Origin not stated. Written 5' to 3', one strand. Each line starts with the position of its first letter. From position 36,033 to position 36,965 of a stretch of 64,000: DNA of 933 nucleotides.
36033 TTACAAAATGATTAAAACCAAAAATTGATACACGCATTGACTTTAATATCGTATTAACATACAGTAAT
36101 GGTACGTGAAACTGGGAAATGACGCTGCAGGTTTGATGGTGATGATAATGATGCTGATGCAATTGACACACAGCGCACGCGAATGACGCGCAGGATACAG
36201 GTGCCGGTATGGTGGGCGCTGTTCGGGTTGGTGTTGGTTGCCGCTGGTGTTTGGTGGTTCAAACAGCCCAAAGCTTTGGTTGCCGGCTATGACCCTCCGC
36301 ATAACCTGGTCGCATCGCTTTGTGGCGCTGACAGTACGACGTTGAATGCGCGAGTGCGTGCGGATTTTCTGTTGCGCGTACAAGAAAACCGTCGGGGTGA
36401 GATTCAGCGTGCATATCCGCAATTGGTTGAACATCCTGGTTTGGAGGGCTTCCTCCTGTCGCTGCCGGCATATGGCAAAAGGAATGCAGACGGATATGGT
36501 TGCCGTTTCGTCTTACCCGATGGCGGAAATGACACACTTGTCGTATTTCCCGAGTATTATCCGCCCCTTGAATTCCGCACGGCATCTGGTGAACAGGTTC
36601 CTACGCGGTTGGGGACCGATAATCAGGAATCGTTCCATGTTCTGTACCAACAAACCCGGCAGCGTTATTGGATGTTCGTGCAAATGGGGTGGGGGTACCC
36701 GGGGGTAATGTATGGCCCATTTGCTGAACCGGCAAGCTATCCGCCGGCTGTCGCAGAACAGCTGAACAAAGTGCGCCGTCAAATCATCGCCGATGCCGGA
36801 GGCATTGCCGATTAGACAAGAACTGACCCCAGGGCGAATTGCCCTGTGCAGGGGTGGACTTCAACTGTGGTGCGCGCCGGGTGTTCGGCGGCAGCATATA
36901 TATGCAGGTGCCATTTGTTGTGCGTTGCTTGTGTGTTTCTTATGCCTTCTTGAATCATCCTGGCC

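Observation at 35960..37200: Low-GC islet: strong promoter, Met-rich 16-codon leader ORF overlapping (ATGA) an orphan membrane protein, then a 385-bp non-coding stretch with a hairpin and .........-like triplet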

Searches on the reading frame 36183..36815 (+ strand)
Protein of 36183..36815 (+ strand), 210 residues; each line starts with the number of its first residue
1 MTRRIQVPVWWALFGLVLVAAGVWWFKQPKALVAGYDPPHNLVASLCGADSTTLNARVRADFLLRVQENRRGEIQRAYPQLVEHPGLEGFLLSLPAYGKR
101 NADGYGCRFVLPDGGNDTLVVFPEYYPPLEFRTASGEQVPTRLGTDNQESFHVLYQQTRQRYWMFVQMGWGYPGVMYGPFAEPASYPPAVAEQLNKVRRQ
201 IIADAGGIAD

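Call 8: search_protein_families(library=pfam, proteins=[window:36183-36815:+], max_evalue=1)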
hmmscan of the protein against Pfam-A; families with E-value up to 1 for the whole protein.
window:36183-36815:+ (210 aa): 0 families

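Call 9: find_homologous_proteins(query=window:36183-36812:+, max_evalue=0.01)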
Query window:36183-36812:+ (210 aa): 1 proteins with E <= 0.01 among 927 candidates.
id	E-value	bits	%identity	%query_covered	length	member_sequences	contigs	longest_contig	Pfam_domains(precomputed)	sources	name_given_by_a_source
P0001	5.9e-138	476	100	97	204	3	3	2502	-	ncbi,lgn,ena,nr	ncbi:MAG TPA: hypothetical protein PKM88_13515 [bacterium]|nr:hypothetical protein [bacterium]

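Call 12: find_encoding_contigs(protein=P0001, flank=10000)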
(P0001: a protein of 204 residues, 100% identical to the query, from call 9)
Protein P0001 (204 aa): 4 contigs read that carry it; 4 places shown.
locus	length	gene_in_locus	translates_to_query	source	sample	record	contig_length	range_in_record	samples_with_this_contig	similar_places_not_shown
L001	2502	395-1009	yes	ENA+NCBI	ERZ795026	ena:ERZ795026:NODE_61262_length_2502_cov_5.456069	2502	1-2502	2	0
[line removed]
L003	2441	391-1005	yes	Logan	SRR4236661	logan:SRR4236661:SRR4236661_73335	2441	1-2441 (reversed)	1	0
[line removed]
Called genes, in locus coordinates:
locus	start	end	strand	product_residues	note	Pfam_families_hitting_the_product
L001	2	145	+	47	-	PF08482:HrpB_C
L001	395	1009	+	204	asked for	-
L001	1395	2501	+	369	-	PF13541:ChlI, PF00493:MCM (faint), PF01078:Mg_chelatase, PF07728:AAA_5 (faint)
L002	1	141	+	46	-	?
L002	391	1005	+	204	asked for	-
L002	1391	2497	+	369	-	?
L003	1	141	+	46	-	?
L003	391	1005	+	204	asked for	-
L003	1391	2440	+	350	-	?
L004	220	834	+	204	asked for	-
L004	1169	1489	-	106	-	?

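Call 19: search_protein_representatives(protein=window:36183-36812:+)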
Query: 210 residues. Proteins with E-value up to 0.001 (for the whole library): 1; up to 1e-10: 1; up to 1e-30: 1. The best 1 are listed.
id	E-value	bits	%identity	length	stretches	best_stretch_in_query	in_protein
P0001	1.9e-138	475.7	100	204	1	7-210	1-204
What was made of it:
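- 36183..36815 (+): orf210: orphan 210-aa protein (alternative GTG start at 36201 gives 204 aa), with an N-terminal hydrophobic helix (residues 9-27, nt 36207-36263) and a domain of about 180 aa of unknown fold. Only self-hits among 5.8e9 clusters and 1.84e9 representatives (calls 9, 19).
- On Horizontally acquired ORFan islet: Only self-hits among 5.8e9 clusters and in an exhaustive phmmer search of 1.84e9 representatives (calls 9, 19).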

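Call 20: predict_structure(protein=window:36183-36812:+)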
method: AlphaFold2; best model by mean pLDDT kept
length: 210 residues; sequences in the alignment: 1
mean_pLDDT: 39.8   pTM: 0.23
mean pLDDT of the five models: 39.8, 39.5, 38.5, 37.2, 36.2
residues with pLDDT >= 90: 0; 70-90: 20; 50-70: 14; < 50: 176
segments of 3 or more residues with pLDDT < 50: 27-71, 74-187, 200-210
pLDDT, mean of each block of 10 residues (from residue 1): 72 83 55 28 32 35 43 46 37 31 30 30 28 35 30 32 32 30 41 49 37
secondary structure, 60 per line:
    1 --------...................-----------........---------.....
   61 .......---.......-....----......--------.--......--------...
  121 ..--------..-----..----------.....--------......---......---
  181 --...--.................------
elements in order: H9-27 H39-46 H56-67 H71-77 H79-82 H87-92 E104-109 E118-122 E150-154 E163-168 E172-177 H188-204

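Call 26: search_protein_families(library=ncbifam, proteins=[window:36183-36815:+], max_evalue=10)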
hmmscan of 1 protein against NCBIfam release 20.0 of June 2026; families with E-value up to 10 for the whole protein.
window:36183-36815:+ (210 aa): 0 families
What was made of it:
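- On Leader-peptide transcription attenuator: orf210 has no domain of any kind (calls 8, 26).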

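Call 27: search_protein_families(library=phrogs, proteins=[window:36183-36815:+], max_evalue=10)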
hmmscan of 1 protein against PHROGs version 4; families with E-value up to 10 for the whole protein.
window:36183-36815:+ (210 aa): 0 families

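Call 28: search_protein_families(library=padloc, proteins=[window:36183-36815:+], max_evalue=10)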
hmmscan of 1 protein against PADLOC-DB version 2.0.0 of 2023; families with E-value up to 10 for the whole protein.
window:36183-36815:+ (210 aa): 0 families
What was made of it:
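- There is no PADLOC or PHROG hit even at E = 10 (calls 27, 28).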

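Call 29: search_solved_structures(query=window:36183-36812:+, max_evalue=10)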
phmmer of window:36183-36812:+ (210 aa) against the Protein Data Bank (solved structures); distinct sequences matched with E-value up to 10: 7.
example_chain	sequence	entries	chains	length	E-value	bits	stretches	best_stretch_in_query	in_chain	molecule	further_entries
5hb0_B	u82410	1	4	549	0.76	12.6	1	156-198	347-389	Nucleoporin NUP170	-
5haz_A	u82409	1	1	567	0.8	12.5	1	156-198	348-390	Nucleoporin NUP170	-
5hay_A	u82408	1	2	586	0.96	12.2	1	156-198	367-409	Nucleoporin NUP170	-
7tbi_A2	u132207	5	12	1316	1.3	11.8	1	156-198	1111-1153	Nup157/Nup170 | NUP155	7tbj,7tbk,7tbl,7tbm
5hb1_A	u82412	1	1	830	1.3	11.8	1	156-198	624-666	Nucleoporin NUP170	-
7tbj_A5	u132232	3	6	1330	1.5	11.6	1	156-198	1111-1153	NUP155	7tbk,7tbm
7tbj_A2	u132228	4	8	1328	1.5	11.6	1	156-198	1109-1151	NUP155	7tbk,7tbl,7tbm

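Call 47: find_related_loci(query=window:36183-36812:+, collection=viral_contigs, flank=5000)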
Query window:36183-36812:+ (210 aa) in viral_contigs; peptide patterns used: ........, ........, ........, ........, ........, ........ (x = any residue, [..] = any of these).
5 stretches matched a pattern, but none encodes a relative of the query by tblastn (E <= 1e-3).

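Call 48: search_dna_similar(query=window:36183-36812:+, collection=plasmids, mode=protein, max_evalue=1)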
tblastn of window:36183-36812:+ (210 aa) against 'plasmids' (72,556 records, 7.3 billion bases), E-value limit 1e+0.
No match.

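Call 49: search_dna_similar(query=window:36183-36812:+, collection=phages, mode=protein, max_evalue=1)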
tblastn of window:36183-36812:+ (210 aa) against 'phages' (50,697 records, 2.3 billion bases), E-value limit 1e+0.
No match.
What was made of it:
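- On Horizontally acquired ORFan islet: Nothing in Pfam, NCBIfam, PHROGs, PADLOC, the PDB, plasmids, phages or viral contigs (calls 8, 26-29, 47-49).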

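Call 51: find_related_loci(query=window:36183-36812:+, collection=metagenome_contigs, flank=5000)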
Query window:36183-36812:+ (210 aa) in metagenome_contigs; peptide patterns used: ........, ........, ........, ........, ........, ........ (x = any residue, [..] = any of these).
48 stretches matched a pattern; 1 encode a relative of the query (tblastn E <= 1e-3); 1 distinct loci.
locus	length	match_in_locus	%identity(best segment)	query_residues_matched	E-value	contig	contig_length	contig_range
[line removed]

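Call 52: predict_structure(protein=window:36270-36812:+)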
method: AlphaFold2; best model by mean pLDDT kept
length: 181 residues; sequences in the alignment: 1
mean_pLDDT: 34.8   pTM: 0.26
mean pLDDT of the five models: 34.8, 34.6, 33.7, 31.5, 31.2
residues with pLDDT >= 90: 0; 70-90: 0; 50-70: 13; < 50: 168
segments of 3 or more residues with pLDDT < 50: 1-158, 175-181
pLDDT, mean of each block of 10 residues (from residue 1): 26 27 32 33 40 33 30 30 30 33 34 35 34 35 32 45 55 44 32
secondary structure, 60 per line:
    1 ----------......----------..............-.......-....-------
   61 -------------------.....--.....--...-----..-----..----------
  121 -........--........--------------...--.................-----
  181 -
elements in order: H11-16 H27-40 H42-48 H50-53 E80-84 E87-91 E122-129 E132-139 H159-175
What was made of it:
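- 36183..36815 (+): AF2 pLDDT 39.8 and 34.8, with only helix 9-27 confident (calls 20, 52).
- There are no homologues and no confident structure (calls 19, 20, 52).
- Tried and rejected: AF2 on the full length and on the soluble part gave pLDDT 39.8 and 34.8 (calls 20, 52).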

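Call 66: list_cluster_members(proteins=[P0001])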
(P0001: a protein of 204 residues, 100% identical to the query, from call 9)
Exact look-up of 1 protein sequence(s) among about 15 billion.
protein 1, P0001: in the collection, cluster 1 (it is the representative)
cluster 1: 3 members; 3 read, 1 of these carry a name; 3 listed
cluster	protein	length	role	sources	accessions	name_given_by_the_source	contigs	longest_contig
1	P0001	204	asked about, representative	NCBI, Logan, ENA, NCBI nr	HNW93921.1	MAG TPA: hypothetical protein PKM88_13515 [bacterium] | hypothetical protein [bacterium]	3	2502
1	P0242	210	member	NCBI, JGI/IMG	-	-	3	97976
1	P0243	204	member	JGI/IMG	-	-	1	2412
